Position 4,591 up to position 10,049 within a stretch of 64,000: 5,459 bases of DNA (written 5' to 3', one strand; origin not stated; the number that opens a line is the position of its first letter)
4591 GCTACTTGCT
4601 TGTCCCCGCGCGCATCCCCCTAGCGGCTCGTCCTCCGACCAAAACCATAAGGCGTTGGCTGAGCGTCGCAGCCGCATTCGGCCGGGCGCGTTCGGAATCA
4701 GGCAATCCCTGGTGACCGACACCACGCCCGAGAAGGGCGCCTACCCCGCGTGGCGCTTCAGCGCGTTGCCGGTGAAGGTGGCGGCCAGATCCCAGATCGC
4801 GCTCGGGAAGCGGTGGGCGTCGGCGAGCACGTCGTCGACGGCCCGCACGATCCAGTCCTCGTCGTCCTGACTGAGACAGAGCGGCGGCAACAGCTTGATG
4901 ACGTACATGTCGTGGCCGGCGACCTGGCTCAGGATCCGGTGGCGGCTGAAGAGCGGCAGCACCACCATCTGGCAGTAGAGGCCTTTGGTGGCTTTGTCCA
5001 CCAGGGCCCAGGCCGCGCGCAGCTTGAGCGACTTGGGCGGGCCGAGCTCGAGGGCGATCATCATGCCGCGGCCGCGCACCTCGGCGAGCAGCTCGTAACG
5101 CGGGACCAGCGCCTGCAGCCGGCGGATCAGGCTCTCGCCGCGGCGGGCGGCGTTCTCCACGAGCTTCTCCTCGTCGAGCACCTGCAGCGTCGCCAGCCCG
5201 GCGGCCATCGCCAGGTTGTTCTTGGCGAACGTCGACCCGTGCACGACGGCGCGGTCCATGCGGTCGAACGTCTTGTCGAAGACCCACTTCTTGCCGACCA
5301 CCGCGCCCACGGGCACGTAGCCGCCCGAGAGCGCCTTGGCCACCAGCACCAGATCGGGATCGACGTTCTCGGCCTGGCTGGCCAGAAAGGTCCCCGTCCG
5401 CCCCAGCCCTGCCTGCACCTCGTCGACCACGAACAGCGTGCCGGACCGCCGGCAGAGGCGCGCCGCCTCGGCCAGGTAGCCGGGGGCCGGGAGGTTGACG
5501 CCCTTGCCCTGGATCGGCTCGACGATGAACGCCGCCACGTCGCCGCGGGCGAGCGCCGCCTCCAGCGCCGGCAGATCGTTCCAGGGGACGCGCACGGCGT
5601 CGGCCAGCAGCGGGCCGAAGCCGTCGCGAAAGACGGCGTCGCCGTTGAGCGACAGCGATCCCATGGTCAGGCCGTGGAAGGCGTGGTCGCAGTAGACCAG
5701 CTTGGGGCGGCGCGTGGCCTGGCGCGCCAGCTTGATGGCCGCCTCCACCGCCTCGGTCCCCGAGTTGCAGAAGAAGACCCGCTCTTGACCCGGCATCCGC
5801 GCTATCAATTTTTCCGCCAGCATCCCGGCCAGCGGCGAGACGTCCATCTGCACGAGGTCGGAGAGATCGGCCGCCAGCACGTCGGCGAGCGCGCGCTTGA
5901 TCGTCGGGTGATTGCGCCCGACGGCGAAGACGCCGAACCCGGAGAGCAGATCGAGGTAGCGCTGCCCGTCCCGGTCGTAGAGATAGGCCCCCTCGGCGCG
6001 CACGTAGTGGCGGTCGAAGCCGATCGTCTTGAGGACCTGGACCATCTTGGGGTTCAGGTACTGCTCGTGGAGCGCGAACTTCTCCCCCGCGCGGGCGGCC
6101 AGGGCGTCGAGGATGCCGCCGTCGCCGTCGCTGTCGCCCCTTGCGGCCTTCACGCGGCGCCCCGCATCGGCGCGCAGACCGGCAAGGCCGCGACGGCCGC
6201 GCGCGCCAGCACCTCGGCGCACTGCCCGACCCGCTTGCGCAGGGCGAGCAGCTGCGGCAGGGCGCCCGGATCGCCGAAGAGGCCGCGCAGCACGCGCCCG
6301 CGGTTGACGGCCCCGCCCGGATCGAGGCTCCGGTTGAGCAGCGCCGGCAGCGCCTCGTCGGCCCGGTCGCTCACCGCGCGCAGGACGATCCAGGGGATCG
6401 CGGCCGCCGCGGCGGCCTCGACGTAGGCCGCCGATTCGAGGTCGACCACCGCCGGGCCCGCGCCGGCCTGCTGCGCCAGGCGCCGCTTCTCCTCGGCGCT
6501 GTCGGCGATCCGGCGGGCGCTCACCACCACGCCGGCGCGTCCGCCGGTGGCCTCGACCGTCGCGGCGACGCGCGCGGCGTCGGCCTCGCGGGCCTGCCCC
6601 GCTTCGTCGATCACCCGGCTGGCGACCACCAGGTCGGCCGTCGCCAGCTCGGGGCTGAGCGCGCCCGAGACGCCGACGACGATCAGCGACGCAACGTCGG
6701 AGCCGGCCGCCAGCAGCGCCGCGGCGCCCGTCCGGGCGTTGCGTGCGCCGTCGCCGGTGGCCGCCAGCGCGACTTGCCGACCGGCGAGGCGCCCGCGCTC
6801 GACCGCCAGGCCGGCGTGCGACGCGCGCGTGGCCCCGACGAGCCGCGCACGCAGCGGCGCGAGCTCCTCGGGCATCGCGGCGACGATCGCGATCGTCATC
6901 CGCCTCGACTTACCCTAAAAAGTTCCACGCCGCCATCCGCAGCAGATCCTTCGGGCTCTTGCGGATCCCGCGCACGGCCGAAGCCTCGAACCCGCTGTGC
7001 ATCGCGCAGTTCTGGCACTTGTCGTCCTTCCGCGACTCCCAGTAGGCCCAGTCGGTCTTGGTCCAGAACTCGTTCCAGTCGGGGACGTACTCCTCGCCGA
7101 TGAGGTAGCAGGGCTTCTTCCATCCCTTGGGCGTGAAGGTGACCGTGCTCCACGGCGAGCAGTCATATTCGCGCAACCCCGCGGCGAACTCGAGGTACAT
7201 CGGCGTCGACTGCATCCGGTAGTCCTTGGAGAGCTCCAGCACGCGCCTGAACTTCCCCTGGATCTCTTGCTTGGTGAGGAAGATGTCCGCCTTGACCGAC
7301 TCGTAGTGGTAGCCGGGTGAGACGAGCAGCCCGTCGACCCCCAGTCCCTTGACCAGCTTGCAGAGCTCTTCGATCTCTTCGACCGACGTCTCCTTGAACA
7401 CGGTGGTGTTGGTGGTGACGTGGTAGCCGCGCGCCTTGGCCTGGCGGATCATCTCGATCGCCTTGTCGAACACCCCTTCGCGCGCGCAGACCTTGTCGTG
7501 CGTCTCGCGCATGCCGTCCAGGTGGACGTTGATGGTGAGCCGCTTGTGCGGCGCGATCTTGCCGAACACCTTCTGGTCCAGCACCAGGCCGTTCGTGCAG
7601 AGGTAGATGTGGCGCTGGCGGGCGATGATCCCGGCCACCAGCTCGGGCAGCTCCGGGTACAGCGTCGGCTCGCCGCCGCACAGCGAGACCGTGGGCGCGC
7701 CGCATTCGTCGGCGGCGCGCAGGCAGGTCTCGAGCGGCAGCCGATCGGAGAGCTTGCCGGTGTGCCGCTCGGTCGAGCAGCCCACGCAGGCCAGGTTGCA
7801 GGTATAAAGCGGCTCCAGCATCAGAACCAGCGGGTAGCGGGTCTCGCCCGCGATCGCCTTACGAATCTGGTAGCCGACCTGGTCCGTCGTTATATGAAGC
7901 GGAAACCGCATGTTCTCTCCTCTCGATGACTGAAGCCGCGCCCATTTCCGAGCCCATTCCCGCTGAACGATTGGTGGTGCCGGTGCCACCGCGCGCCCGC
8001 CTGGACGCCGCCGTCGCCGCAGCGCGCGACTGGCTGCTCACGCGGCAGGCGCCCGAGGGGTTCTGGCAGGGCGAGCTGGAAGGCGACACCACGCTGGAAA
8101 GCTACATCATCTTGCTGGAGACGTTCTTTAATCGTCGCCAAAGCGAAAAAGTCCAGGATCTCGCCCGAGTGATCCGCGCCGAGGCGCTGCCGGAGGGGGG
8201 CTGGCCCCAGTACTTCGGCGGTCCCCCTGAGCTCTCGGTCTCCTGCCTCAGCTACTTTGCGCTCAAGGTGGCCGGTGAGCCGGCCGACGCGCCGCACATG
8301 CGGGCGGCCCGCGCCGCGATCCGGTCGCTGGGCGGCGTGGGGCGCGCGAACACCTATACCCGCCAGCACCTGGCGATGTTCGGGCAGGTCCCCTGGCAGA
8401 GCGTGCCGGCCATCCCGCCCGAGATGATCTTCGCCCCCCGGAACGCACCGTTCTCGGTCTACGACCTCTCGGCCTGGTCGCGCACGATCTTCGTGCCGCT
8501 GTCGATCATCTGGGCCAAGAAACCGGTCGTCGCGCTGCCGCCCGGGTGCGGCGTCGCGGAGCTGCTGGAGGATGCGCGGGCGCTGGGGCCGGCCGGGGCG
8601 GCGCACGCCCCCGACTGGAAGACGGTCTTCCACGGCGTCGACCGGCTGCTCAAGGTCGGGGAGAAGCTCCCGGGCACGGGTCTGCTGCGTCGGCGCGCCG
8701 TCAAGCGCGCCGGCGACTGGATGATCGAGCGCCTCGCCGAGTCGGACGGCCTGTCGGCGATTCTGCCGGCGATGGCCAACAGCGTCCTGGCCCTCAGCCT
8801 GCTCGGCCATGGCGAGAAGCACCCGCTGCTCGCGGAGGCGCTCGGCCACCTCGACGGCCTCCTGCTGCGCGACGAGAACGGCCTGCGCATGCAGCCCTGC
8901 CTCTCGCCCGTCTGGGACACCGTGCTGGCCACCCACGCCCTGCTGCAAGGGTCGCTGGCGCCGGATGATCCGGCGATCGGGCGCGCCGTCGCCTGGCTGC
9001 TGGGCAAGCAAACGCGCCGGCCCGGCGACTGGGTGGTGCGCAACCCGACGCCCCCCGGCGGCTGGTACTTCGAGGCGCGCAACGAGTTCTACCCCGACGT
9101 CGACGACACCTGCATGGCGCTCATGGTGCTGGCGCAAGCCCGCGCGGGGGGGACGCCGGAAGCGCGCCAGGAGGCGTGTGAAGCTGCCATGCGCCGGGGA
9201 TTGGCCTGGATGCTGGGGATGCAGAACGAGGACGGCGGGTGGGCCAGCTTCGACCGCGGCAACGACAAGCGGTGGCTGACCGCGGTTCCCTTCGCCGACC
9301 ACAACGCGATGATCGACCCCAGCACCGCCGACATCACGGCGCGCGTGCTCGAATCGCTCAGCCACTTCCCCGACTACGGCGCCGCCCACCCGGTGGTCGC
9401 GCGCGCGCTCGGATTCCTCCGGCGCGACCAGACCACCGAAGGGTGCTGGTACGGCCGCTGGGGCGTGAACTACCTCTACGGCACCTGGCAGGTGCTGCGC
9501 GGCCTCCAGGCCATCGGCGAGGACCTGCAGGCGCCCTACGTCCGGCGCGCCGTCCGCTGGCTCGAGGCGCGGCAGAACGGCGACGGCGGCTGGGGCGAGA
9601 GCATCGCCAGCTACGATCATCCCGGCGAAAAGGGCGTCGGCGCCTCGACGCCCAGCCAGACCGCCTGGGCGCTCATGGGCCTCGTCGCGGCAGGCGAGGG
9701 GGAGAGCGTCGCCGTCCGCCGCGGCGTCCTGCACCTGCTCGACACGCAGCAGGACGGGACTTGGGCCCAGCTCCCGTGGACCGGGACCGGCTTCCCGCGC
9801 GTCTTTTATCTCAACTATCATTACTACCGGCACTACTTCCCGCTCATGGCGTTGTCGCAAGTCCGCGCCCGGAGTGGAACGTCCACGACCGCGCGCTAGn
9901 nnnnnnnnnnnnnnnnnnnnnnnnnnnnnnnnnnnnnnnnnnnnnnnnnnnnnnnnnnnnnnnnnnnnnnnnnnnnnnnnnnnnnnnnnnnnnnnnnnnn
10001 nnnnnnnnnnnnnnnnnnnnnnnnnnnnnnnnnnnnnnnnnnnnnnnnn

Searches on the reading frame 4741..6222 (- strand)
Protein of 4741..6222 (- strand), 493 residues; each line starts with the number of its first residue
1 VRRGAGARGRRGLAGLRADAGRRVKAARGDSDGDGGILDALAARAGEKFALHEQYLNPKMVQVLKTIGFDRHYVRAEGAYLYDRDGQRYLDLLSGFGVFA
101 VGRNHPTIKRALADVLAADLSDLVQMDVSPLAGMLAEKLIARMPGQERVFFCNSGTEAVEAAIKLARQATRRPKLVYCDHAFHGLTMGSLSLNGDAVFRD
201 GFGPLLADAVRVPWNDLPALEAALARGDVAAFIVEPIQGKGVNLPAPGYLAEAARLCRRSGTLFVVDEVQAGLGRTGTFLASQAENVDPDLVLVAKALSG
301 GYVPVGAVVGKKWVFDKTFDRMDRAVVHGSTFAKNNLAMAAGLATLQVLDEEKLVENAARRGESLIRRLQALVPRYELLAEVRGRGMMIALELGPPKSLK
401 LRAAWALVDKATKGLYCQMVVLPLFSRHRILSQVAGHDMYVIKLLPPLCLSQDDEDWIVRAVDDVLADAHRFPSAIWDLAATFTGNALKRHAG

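Call 36: search_protein_families(library=pfam, proteins=[window:4741-6222:-], max_evalue=0.001)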
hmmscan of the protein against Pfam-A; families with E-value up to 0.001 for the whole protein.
window:4741-6222:- (493 aa): 1 family
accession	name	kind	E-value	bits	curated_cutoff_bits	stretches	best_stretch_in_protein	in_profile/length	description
PF00202.27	Aminotran_3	-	1.9e-90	303.9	30.5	1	72-465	12-402/403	Aminotransferase class-III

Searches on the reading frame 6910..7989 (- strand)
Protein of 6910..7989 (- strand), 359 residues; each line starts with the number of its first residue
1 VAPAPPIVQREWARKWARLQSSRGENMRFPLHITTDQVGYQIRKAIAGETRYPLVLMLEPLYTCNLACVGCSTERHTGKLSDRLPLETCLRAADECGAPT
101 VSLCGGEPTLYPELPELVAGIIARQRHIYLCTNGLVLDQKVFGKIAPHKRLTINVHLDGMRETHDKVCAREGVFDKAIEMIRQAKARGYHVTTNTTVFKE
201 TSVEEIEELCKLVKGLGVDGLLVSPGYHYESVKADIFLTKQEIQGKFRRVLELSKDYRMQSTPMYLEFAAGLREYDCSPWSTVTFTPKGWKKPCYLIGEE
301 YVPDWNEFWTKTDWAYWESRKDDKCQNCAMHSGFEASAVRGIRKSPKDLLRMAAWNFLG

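Call 36: search_protein_families(library=pfam, proteins=[window:6910-7989:-], max_evalue=0.001)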
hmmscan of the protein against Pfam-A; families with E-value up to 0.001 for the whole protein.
window:6910-7989:- (359 aa): 2 families
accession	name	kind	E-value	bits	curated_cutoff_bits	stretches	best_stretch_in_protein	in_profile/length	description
PF11946.13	DUF3463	-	9.3e-45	152.2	31.3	1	222-351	2-133/134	Domain of unknown function (DUF3463)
PF04055.27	Radical_SAM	-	8.9e-25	88.2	29.5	1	60-212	3-165/166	Radical SAM superfamily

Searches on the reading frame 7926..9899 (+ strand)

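Call 36: search_protein_families(library=pfam, proteins=[window:7926-9899:+], max_evalue=0.001)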
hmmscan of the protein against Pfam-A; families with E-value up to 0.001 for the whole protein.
window:7926-9899:+ (657 aa): 3 families
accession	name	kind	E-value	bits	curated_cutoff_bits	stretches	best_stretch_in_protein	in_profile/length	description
PF13243.12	SQHop_cyclase_C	-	1.1e-130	435.8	26.1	1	326-647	1-318/319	Squalene-hopene cyclase C-terminal domain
PF13249.12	SQHop_cyclase_N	-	3.3e-100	335.5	26.2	1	30-317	1-290/291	Squalene-hopene cyclase N-terminal domain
PF07678.20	TED_complement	-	0.00035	20.2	22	0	410-454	54-97/312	A-macroglobulin TED domain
